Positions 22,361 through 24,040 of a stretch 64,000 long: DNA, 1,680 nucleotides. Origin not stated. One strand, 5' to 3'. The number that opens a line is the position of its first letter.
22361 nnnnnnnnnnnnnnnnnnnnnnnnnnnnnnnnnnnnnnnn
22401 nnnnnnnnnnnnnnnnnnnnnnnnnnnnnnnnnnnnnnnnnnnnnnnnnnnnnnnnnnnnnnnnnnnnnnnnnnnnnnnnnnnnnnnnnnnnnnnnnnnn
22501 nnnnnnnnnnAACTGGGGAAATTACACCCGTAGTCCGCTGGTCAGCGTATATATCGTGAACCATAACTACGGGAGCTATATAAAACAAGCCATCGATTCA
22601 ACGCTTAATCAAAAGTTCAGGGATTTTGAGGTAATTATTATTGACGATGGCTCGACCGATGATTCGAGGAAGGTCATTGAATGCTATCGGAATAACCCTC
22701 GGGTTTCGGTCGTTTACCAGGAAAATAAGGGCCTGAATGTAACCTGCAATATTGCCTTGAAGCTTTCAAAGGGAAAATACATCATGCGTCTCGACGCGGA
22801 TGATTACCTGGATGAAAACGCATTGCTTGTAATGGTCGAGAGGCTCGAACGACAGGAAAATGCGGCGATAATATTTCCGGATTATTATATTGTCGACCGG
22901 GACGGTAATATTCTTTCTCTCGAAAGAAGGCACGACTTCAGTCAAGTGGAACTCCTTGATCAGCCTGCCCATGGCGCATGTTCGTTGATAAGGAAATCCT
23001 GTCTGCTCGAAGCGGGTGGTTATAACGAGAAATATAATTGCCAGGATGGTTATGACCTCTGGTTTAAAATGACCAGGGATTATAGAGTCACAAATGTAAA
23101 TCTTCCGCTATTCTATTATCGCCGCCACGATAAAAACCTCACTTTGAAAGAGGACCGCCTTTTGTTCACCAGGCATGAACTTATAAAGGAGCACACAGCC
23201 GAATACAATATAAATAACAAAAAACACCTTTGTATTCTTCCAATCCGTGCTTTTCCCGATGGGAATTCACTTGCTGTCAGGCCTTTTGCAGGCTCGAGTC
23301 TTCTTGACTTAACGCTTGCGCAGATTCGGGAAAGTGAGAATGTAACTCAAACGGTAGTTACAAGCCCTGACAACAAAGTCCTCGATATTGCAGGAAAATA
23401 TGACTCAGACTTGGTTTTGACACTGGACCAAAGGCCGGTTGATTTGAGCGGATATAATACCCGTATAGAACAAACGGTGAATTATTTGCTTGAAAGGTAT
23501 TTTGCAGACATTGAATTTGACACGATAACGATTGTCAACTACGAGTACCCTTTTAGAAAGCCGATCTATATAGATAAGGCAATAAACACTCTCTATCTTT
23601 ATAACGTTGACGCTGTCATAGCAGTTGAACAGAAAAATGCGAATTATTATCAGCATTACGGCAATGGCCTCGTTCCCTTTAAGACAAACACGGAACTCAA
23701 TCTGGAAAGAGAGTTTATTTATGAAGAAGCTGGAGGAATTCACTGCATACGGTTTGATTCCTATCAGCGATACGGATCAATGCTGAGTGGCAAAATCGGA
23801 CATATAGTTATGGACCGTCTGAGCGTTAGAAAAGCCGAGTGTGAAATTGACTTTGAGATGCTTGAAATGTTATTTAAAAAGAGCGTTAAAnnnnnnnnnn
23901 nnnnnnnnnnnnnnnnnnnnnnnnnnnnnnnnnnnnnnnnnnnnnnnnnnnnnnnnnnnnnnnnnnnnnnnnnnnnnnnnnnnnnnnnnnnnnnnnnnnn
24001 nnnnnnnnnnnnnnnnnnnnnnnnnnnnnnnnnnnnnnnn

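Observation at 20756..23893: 1045-aa single-chain fusion of sugar-acid synthase, cytidylyltransferase, GT2 and a degenerate NeuA-like domain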

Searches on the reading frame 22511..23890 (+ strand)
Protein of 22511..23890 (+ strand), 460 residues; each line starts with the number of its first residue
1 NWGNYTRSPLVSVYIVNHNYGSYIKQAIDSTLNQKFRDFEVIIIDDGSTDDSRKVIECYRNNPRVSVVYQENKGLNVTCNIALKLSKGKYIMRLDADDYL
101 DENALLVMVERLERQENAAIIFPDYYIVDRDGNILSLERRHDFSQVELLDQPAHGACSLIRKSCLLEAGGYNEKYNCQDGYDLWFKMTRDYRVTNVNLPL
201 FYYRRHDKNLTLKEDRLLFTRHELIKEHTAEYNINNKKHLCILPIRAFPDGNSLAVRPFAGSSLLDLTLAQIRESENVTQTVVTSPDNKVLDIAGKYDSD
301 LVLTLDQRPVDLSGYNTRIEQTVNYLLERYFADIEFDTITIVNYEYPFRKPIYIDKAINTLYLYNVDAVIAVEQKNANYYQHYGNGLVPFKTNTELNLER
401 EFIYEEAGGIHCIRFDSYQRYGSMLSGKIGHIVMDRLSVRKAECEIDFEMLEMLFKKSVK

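Call 51: find_homologous_proteins(query=window:22511-23890:+, max_evalue=1e-20)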
Query window:22511-23890:+ (460 aa): 2125 proteins with E <= 1e-20 among 8000 candidates; the best 120 are listed.
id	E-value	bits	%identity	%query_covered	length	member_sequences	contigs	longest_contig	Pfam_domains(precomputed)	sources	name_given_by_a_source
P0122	2.6e-192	658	61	100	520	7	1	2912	PF10111.15,PF13641.13,PF00535.33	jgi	jgi:glycosyltransferase involved in cell wall biosynthesis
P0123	1.1e-159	550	61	85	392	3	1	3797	PF10111.15,PF00535.33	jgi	jgi:CMP-N-acetylneuraminic acid synthetase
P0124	1.5e-157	543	53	98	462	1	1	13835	PF10111.15,PF00535.33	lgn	-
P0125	3.5e-157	542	53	99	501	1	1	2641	PF10111.15,PF13641.13,PF00535.33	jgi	jgi:glycosyltransferase involved in cell wall biosynthesis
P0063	8.3e-157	541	52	99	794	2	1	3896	PF10111.15,PF13641.13,PF00535.33,PF02348.26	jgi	-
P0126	1.6e-149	517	49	100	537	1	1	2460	PF10111.15,PF13641.13,PF00535.33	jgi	jgi:glycosyltransferase involved in cell wall biosynthesis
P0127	1.1e-145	504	50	99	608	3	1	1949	PF10111.15,PF13641.13,PF00535.33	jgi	jgi:glycosyltransferase involved in cell wall biosynthesis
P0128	5.5e-145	502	49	99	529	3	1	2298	PF10111.15,PF13641.13,PF00535.33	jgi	jgi:glycosyltransferase involved in cell wall biosynthesis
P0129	6.7e-143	495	48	98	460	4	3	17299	PF10111.15,PF13641.13,PF00535.33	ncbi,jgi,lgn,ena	jgi:glycosyltransferase involved in cell wall biosynthesis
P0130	7.2e-139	482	47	96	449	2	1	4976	PF10111.15,PF13641.13,PF00535.33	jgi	jgi:glycosyltransferase involved in cell wall biosynthesis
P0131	1.1e-135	471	48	96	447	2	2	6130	PF10111.15,PF00535.33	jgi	jgi:glycosyltransferase involved in cell wall biosynthesis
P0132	6.9e-135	469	48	93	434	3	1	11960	PF10111.15,PF13641.13,PF00535.33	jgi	-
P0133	3.0e-134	466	46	97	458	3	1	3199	PF10111.15,PF13641.13,PF00535.33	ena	-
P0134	3.3e-134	466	46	97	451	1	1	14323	PF10111.15,PF13641.13,PF00535.33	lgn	-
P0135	3.5e-134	466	47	97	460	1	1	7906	PF10111.15,PF13641.13,PF00535.33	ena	-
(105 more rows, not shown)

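Call 67: search_dna_similar(query=window:22511-23890:+, collection=plasmids, mode=protein, max_evalue=1e-20, max_rows=15)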
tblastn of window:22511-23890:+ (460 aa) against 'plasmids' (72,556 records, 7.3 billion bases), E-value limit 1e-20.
Records with a match: 11; places in all: 13; records where one place covers at least 80% of the query: 1.
Best place of each record, by identity: <60% 11.
By first word of the organism name: Azospirillum 5; Aureispira 1; Segatella 1; Chelatococcus 1; Palleronia 1; Sphingomonas 1; Sulfitobacter 1.
By predicted mobility (MOB-suite, as given by PLSDB): non-mobilizable 11.
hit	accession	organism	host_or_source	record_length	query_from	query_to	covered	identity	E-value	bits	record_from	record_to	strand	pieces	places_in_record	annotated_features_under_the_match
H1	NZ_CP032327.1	Azospirillum argentinense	soil sample,Agricultural field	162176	8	414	88%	31.2%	4e-62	226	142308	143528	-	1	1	glycosyltransferase family 2 protein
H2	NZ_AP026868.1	Aureispira anguillae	Anguilla japonica,Standard,head of ...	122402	9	259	55%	31.8%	1e-25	117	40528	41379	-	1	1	glycosyltransferase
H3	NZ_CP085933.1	Segatella copri DSM 18205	-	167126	9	238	50%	31.0%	2e-22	108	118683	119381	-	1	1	glycosyltransferase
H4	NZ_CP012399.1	Chelatococcus sp. CO-6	whole organism,Shengli Oilfield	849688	8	216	45%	32.7%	1e-23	112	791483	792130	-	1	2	glycosyltransferase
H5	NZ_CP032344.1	Azospirillum brasilense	soil sample,Agricultural field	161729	9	211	44%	32.4%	2e-22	108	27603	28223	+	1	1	glycosyltransferase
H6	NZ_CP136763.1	Palleronia sp. LCG004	cell culture,Intertidal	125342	9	204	43%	33.2%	1e-22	108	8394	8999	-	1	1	glycosyltransferase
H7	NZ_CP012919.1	Azospirillum brasilense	Digitaria eriantha,microbe,root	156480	10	211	44%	32.0%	4e-22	107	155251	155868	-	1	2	glycosyltransferase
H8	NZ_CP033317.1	Azospirillum brasilense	rhizosphere soil of Digitaria ...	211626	10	211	44%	32.0%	2e-21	105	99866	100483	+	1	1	glycosyltransferase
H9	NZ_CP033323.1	Azospirillum brasilense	rhizosphere soil of Cynodon ...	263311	10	211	44%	32.0%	2e-21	105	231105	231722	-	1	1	glycosyltransferase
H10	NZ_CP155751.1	Sphingomonas parapaucimobilis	Chinese cabbage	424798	8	204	43%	32.7%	2e-24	114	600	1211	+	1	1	glycosyltransferase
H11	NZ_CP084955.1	Sulfitobacter indolifex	cell culture,Seawater from the North ...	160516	6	234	50%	26.8%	4e-21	103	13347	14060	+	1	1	glycosyltransferase family A protein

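Call 68: get_annotated_region(hit=H1, flank=12000)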
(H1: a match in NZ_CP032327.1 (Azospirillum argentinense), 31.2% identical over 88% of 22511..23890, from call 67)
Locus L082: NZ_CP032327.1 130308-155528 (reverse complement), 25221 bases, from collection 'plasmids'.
description: Azospirillum argentinense strain MTCC4035 plasmid p6, complete sequence
organism: Azospirillum argentinense (NCBI taxid 2970906)
taxonomy: Bacteria; Pseudomonadota; Alphaproteobacteria; Rhodospirillales; Azospirillaceae; Azospirillum; Azospirillum argentinense
host: -; source: soil sample,Agricultural field; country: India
typing (MOB-suite, as given by PLSDB): non-mobilizable; replicon rep_cluster_1806,rep_cluster_771
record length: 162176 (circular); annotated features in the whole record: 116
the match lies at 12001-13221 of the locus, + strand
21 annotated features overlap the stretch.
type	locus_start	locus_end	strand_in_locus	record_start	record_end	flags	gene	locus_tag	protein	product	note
CDS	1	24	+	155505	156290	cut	istB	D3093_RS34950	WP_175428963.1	IS21-like element helper ATPase IstB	-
CDS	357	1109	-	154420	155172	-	-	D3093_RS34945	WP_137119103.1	hypothetical protein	-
CDS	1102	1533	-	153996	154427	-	-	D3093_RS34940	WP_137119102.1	hypothetical protein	-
CDS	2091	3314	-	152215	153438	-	-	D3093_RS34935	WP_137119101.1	tetratricopeptide repeat protein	-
CDS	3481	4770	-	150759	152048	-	-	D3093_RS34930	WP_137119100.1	glycosyltransferase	-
CDS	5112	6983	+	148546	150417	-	asnB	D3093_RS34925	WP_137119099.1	asparagine synthase (glutamine-hydrolyzing)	GO:0006529 - asparagine biosynthetic process [Evidence IEA]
CDS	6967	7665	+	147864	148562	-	-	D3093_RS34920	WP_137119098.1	N-acetylneuraminate synthase family protein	GO:0016051 - carbohydrate biosynthetic process [Evidence IEA]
CDS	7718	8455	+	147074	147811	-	-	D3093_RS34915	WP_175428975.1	methyltransferase domain-containing protein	-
CDS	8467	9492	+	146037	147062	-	-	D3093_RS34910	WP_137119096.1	GNAT family N-acetyltransferase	-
CDS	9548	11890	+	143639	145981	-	-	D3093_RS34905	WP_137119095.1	DegT/DnrJ/EryC1/StrS family aminotransferase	-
CDS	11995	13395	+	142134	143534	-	-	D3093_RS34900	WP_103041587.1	glycosyltransferase family 2 protein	-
CDS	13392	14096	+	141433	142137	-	-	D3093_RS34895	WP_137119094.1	NTP transferase domain-containing protein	-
CDS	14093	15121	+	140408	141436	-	galE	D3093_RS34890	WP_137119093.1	UDP-glucose 4-epimerase GalE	GO:0006012 - galactose metabolic process [Evidence IEA]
CDS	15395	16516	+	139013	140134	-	-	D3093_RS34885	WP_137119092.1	hypothetical protein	-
CDS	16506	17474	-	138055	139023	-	-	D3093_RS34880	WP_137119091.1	hypothetical protein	-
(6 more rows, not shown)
